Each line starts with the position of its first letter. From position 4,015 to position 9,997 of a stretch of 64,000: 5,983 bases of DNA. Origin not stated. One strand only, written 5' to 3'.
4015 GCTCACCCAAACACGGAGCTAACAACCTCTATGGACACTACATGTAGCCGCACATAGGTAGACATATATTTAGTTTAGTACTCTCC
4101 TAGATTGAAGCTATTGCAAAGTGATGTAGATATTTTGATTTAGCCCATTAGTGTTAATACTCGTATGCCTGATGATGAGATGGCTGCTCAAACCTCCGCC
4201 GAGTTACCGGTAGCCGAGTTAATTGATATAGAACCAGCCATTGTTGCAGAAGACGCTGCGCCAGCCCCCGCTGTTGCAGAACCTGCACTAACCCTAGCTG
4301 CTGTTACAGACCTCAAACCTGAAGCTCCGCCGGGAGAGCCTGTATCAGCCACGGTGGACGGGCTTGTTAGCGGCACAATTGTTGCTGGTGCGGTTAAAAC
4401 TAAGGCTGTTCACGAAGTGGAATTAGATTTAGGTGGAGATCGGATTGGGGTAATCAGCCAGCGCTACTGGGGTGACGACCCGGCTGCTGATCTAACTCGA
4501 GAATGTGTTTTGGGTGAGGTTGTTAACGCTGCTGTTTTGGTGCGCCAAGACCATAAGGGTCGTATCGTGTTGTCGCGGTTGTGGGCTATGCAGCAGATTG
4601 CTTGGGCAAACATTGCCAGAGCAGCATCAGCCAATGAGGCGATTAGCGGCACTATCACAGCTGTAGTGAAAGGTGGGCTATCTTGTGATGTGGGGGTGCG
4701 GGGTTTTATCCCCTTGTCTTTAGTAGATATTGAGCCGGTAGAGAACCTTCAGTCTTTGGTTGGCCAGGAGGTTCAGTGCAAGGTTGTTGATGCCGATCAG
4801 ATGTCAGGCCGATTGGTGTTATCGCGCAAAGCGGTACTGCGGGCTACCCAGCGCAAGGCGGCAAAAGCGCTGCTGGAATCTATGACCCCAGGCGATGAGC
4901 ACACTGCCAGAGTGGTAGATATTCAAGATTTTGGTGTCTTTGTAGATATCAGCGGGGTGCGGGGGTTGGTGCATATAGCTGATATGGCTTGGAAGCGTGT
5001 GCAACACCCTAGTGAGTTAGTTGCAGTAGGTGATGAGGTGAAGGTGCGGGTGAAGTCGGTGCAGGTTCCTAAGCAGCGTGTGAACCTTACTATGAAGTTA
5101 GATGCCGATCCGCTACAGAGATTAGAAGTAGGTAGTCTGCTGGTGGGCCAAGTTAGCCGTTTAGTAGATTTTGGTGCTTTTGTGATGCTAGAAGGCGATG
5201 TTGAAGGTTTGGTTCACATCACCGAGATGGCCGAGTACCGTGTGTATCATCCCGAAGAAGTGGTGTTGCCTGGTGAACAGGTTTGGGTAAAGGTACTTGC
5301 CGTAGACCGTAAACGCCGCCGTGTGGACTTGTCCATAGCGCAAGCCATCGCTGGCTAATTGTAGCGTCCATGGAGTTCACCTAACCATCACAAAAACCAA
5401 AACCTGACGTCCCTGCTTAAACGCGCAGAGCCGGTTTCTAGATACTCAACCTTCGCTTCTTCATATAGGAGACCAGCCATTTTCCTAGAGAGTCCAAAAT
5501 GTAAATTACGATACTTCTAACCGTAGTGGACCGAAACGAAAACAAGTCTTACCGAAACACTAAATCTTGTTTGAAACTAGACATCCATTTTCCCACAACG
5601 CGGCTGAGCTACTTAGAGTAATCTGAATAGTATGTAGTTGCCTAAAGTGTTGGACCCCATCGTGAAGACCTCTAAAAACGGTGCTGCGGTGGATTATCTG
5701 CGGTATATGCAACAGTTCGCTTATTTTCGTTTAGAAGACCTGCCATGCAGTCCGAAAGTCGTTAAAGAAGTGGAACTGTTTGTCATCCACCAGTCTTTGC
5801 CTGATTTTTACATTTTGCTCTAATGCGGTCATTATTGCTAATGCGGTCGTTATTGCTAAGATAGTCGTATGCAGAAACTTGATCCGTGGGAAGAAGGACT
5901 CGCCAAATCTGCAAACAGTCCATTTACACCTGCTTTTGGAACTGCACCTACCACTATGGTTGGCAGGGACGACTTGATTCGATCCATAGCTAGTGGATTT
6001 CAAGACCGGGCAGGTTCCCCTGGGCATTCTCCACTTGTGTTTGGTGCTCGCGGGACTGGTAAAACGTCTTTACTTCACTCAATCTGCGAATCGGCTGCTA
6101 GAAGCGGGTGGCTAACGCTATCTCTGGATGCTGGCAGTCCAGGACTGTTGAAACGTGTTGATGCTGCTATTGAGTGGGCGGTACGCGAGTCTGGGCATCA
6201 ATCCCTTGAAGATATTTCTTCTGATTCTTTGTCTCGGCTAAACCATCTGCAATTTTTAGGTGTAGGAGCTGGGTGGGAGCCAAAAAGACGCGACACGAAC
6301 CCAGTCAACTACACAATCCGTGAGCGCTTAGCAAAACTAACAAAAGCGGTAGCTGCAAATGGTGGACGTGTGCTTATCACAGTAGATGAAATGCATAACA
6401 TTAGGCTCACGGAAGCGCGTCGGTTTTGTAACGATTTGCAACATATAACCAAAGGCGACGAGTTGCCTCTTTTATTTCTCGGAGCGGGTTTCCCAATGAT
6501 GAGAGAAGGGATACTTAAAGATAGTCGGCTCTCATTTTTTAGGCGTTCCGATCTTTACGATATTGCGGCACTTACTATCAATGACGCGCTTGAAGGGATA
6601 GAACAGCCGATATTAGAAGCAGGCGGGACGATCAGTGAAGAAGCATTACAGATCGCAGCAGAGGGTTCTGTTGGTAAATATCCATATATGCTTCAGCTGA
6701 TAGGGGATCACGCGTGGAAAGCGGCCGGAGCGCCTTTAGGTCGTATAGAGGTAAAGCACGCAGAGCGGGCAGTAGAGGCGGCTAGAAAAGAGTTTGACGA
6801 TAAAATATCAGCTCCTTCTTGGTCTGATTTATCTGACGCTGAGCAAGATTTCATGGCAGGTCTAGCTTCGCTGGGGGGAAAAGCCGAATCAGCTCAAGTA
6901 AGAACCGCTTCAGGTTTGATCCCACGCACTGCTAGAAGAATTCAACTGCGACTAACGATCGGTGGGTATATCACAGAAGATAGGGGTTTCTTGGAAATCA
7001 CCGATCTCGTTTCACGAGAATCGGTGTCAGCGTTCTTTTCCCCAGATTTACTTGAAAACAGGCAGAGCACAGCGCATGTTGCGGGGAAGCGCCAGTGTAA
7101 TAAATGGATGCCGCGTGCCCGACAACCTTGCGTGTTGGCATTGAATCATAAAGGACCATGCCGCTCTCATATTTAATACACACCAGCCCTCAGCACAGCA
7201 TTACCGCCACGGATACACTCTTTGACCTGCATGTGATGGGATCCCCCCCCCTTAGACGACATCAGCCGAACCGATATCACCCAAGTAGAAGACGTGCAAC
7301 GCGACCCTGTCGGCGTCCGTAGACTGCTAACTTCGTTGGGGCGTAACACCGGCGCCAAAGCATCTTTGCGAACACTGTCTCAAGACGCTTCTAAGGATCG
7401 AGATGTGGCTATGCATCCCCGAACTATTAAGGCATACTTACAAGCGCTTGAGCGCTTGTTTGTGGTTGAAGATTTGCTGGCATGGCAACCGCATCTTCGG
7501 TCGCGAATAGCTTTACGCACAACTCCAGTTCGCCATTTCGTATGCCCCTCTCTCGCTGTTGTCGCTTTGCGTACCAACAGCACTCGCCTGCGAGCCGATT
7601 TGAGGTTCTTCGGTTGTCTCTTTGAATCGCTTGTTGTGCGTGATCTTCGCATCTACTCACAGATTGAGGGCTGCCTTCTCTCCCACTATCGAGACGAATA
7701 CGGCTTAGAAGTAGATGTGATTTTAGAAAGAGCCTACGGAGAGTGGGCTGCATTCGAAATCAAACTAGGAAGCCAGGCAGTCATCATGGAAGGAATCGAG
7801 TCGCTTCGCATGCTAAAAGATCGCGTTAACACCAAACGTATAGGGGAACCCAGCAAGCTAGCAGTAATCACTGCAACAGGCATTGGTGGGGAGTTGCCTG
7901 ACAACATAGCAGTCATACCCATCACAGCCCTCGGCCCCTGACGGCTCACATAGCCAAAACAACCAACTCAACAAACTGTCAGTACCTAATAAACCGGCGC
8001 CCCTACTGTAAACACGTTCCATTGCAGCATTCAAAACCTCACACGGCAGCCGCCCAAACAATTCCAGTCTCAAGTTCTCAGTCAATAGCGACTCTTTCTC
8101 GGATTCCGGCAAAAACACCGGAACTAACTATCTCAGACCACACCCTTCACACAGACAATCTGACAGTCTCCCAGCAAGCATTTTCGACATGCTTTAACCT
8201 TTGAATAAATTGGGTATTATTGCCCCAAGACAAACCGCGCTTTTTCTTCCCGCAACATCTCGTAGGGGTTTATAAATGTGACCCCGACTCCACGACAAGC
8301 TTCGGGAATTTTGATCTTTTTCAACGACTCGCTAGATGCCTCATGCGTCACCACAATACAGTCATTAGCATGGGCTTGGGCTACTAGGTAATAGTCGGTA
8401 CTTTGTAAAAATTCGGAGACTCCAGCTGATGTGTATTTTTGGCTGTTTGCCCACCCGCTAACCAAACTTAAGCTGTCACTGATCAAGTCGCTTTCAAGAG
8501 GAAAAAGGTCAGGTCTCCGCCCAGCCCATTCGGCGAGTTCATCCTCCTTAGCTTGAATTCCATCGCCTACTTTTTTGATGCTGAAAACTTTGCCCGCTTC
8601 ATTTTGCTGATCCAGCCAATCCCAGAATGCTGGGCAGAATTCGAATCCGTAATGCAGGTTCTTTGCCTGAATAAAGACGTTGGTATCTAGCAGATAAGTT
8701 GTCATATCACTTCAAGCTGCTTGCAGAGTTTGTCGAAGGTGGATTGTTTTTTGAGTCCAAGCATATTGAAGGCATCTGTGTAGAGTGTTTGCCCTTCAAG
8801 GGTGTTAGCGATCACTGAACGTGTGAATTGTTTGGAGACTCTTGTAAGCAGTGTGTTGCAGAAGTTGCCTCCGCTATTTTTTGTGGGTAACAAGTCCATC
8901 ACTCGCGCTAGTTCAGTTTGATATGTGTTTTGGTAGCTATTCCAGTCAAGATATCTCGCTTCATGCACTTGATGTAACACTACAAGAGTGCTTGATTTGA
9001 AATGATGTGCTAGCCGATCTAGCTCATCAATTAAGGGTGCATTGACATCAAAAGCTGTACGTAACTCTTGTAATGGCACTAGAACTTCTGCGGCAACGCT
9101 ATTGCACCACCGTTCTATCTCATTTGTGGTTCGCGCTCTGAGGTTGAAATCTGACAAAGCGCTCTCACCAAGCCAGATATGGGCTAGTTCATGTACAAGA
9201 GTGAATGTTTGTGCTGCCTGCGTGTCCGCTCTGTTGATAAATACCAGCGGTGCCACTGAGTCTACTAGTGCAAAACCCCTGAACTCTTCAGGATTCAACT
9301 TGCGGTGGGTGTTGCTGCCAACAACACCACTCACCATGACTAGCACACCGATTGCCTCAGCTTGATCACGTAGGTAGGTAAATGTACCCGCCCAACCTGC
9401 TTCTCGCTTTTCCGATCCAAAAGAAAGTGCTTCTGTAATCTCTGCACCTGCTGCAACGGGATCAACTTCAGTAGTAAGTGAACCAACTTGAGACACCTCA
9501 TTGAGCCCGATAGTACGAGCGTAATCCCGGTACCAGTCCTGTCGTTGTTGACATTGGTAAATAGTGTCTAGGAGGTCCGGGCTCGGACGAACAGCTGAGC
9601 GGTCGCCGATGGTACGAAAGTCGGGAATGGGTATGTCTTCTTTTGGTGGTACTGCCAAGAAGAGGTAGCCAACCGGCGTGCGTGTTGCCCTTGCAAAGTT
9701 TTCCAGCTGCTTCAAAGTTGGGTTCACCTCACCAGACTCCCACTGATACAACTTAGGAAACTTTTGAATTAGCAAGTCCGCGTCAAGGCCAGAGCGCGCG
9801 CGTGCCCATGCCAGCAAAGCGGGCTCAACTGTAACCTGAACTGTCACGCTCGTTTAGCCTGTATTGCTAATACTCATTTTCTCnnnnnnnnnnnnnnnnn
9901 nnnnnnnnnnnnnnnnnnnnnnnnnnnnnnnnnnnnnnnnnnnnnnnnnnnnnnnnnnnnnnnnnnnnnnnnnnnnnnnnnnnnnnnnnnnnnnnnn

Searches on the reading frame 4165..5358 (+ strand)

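Call 32: search_protein_families(library=pfam, proteins=[window:4165-5358:+], max_evalue=0.00001)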
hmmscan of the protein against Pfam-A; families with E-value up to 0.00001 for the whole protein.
window:4165-5358:+ (397 aa): 2 families
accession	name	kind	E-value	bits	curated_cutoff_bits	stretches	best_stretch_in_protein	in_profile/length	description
PF00575.29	S1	-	4.8e-47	158.7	22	3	320-391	2-73/74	S1 RNA binding domain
PF23459.1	S1_RRP5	-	5.3e-15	56.2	27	1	240-308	1-70/72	RRP5 S1 domain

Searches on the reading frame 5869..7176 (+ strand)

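Call 32: search_protein_families(library=pfam, proteins=[window:5869-7176:+], max_evalue=0.00001)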
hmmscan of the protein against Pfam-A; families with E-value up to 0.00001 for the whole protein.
window:5869-7176:+ (435 aa): 2 families
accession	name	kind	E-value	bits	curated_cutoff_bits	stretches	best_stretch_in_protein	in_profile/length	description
PF13191.12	AAA_16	-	2.3e-11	44.9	32.6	1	30-183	2-149/167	AAA ATPase domain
PF13401.12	AAA_22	-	1.1e-06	29.4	27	1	56-205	9-122/130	AAA domain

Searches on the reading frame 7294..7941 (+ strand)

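Call 32: search_protein_families(library=pfam, proteins=[window:7294-7941:+], max_evalue=0.00001)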
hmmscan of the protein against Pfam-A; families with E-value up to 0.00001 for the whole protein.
window:7294-7941:+ (215 aa): 1 family
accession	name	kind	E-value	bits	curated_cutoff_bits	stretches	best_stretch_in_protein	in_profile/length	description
PF13635.12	DUF4143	-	1.6e-25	90.1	28.1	1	3-158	11-159/160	Domain of unknown function (DUF4143)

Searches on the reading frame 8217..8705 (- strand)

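Call 32: search_protein_families(library=pfam, proteins=[window:8217-8705:-], max_evalue=0.00001)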
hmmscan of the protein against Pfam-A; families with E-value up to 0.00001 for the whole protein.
window:8217-8705:- (162 aa): 1 family
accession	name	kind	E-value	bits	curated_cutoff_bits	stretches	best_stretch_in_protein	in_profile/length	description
PF14367.12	DUF4411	-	1.4e-49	168.4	23.5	1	4-158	1-159/159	Domain of unknown function (DUF4411)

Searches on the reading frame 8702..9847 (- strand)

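Call 32: search_protein_families(library=pfam, proteins=[window:8702-9847:-], max_evalue=0.00001)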
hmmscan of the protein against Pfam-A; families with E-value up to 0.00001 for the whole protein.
window:8702-9847:- (381 aa): 1 family
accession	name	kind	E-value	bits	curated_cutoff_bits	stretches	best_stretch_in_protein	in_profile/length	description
PF06114.19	Peptidase_M78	-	2.4e-15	56.8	22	1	164-294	2-122/123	IrrE N-terminal-like domain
